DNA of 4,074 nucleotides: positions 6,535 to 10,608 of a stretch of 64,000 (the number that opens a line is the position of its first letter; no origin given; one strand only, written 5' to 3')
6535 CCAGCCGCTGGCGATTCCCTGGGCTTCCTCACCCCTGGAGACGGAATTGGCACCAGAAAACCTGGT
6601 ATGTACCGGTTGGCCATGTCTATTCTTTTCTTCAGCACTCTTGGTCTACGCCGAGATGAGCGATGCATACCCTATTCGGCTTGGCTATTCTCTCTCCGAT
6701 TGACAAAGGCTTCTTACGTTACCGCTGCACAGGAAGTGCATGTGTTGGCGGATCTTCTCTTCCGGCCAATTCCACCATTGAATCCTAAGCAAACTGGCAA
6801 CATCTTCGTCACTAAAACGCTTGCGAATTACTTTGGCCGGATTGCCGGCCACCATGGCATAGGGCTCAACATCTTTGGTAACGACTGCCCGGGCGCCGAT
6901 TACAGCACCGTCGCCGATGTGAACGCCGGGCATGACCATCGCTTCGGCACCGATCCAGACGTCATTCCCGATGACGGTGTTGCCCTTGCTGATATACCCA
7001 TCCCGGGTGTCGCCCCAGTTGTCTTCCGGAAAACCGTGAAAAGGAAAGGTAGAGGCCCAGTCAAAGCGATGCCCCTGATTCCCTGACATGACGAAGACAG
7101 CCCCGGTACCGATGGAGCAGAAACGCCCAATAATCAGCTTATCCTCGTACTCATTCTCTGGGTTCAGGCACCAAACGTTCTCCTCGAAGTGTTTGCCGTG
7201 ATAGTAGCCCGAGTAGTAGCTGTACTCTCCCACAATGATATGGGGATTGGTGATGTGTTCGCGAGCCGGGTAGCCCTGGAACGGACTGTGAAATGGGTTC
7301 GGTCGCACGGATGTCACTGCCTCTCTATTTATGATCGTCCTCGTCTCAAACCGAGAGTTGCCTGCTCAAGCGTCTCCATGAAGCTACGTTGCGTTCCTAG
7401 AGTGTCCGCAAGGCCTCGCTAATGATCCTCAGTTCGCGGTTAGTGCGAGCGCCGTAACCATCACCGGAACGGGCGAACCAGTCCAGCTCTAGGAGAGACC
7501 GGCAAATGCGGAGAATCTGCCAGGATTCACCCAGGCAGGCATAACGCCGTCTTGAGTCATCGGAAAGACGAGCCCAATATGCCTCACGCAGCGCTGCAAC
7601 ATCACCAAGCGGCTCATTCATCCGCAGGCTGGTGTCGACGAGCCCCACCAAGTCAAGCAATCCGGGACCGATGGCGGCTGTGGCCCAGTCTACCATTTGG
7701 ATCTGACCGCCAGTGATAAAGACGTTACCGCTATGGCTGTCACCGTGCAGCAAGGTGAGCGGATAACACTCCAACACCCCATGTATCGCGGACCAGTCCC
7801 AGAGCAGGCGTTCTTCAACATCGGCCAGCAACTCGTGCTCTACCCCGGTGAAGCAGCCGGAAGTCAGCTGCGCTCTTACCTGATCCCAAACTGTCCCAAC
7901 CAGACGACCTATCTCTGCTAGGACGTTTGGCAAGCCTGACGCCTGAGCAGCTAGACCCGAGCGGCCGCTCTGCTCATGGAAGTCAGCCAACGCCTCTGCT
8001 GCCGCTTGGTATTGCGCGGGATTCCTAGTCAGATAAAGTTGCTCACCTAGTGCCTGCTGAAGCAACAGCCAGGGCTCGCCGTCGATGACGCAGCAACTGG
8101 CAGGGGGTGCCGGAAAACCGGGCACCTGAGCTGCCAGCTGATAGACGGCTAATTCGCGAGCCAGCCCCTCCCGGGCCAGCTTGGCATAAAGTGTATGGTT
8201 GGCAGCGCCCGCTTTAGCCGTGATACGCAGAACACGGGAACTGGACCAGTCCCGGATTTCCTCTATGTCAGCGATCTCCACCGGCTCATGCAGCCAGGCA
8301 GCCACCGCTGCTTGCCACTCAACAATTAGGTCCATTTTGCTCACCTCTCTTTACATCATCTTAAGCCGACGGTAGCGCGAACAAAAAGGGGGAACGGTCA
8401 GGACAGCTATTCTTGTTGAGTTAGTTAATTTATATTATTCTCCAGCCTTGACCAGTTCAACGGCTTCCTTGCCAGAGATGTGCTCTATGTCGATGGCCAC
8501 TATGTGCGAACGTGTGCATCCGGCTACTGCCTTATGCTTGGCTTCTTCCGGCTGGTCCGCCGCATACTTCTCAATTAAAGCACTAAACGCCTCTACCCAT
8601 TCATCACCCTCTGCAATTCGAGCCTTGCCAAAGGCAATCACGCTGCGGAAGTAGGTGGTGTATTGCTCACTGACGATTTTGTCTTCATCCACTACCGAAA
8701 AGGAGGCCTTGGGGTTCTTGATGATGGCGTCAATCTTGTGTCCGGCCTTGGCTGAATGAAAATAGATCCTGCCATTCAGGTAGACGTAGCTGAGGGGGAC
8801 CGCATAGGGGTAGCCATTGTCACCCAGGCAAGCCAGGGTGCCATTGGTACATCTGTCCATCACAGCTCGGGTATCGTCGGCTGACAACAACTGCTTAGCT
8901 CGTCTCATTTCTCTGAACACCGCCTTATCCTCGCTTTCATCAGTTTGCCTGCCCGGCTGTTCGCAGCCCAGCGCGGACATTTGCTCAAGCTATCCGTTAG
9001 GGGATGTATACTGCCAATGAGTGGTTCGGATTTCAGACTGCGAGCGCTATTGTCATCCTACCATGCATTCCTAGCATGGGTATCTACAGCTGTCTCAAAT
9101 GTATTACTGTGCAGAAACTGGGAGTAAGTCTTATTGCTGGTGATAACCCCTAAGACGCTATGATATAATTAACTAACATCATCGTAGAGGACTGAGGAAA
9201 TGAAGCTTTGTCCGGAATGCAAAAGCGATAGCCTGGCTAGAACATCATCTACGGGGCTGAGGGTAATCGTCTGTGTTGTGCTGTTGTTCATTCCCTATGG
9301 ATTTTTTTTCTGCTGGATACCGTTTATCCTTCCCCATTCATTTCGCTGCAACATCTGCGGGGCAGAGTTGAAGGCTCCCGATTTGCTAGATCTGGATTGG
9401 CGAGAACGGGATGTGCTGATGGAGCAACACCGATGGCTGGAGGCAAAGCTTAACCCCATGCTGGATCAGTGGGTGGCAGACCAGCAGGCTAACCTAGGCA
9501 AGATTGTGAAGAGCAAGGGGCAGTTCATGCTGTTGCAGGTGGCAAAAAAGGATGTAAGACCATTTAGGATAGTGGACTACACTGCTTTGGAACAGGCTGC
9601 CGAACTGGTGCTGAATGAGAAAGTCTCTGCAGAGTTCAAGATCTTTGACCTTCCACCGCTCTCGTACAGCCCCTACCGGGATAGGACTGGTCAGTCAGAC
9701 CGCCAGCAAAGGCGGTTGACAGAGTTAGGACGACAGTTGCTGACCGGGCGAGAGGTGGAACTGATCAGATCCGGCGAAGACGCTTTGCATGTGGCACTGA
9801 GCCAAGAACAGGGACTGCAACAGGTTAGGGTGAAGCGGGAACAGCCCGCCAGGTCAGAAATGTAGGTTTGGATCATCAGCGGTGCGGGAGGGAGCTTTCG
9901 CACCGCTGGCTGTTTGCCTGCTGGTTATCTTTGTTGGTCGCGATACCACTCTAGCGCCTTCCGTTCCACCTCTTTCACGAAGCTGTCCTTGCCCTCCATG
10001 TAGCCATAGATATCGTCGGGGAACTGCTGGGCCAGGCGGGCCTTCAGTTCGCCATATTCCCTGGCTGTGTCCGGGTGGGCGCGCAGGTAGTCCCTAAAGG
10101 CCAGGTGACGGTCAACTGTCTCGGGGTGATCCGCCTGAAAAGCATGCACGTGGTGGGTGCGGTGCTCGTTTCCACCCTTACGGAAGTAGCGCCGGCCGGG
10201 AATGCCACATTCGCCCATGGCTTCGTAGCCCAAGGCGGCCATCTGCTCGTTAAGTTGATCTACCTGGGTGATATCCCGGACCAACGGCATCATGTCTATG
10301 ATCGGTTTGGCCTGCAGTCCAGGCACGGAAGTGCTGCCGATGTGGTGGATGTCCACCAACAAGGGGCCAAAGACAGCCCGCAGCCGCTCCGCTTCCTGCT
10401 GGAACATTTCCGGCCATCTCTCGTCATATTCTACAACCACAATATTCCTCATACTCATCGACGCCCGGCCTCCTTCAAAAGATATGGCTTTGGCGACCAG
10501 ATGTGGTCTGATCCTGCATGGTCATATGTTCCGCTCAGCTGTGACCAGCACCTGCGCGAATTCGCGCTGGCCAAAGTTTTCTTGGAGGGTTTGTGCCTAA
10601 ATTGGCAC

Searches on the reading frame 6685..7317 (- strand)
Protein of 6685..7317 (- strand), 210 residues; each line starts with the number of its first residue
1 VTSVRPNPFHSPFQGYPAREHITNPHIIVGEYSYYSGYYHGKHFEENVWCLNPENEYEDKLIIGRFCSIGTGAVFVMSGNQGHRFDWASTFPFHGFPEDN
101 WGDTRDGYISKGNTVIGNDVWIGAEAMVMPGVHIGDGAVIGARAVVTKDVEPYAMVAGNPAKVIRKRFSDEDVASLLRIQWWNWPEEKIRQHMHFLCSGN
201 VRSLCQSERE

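Call 12: search_protein_families(library=pfam, proteins=[window:6685-7317:-], max_evalue=0.001)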
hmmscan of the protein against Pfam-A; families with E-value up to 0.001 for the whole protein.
window:6685-7317:- (210 aa): 2 families
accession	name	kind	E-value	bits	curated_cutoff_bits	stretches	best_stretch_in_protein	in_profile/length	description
PF00132.30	Hexapep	-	1.3e-12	47.2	27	1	113-148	1-36/36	Bacterial transferase hexapeptide (six repeats)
PF14602.12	Hexapep_2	-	1.7e-07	31.2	27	1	114-148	2-34/34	Hexapeptide repeat of succinyl-transferase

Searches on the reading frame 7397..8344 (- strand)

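Call 12: search_protein_families(library=pfam, proteins=[window:7397-8344:-], max_evalue=0.001)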
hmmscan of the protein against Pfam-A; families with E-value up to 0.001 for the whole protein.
window:7397-8344:- (315 aa): 1 family
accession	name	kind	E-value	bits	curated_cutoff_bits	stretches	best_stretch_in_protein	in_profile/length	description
PF01636.29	APH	-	1.4e-17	64.7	23.2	1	27-261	2-230/239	Phosphotransferase enzyme family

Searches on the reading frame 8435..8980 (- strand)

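Call 12: search_protein_families(library=pfam, proteins=[window:8435-8980:-], max_evalue=0.001)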
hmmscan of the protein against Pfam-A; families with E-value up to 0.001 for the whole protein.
window:8435-8980:- (181 aa): 2 families
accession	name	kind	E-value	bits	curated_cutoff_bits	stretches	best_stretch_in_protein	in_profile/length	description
PF12900.13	Pyridox_ox_2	-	3.9e-22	79.2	27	1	34-171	2-139/140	Pyridoxamine 5'-phosphate oxidase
PF01243.27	PNPOx_N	-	2e-14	54.4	28.1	1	37-160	5-108/120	Pyridoxamine 5'-phosphate oxidase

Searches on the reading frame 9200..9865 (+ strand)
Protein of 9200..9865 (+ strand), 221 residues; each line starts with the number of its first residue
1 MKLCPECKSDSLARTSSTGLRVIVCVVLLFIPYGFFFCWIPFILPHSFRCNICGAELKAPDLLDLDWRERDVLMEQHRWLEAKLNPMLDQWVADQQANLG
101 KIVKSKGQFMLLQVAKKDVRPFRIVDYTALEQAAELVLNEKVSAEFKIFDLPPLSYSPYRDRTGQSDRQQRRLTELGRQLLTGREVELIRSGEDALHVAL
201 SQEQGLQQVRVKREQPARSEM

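Call 12: search_protein_families(library=pfam, proteins=[window:9200-9865:+], max_evalue=0.001)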
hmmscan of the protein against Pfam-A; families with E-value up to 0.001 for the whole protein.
window:9200-9865:+ (221 aa): 0 families

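Call 87: search_protein_families(library=pfam, proteins=[window:9200-9865:+], max_evalue=1)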
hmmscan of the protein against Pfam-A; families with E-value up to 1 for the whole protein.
window:9200-9865:+ (221 aa): 5 families
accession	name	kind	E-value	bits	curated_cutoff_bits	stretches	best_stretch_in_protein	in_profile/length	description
PF10601.15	zf-LITAF-like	-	0.0059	17.2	23.8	1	4-53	8-62/70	LITAF-like zinc ribbon domain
PF13248.11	Zn_ribbon_3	-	0.14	12.1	27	0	48-57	3-11/26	zinc-ribbon domain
PF10164.14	BRI3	-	0.2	12.6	25.9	1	4-56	60-105/106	Brain protein I3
PF08271.17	Zn_Ribbon_TF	-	0.27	11.3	29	1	4-19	3-18/43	TFIIB zinc-binding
PF09723.15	Zn_ribbon_8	-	0.39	11.2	34.4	0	4-14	29-39/41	Zinc ribbon domain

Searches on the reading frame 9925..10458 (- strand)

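Call 12: search_protein_families(library=pfam, proteins=[window:9925-10458:-], max_evalue=0.001)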
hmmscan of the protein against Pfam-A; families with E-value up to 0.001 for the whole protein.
window:9925-10458:- (177 aa): 1 family
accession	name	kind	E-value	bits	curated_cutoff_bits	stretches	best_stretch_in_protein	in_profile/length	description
PF04229.20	GrpB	-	3.4e-58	196.8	25.5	1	6-166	2-158/159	GrpB protein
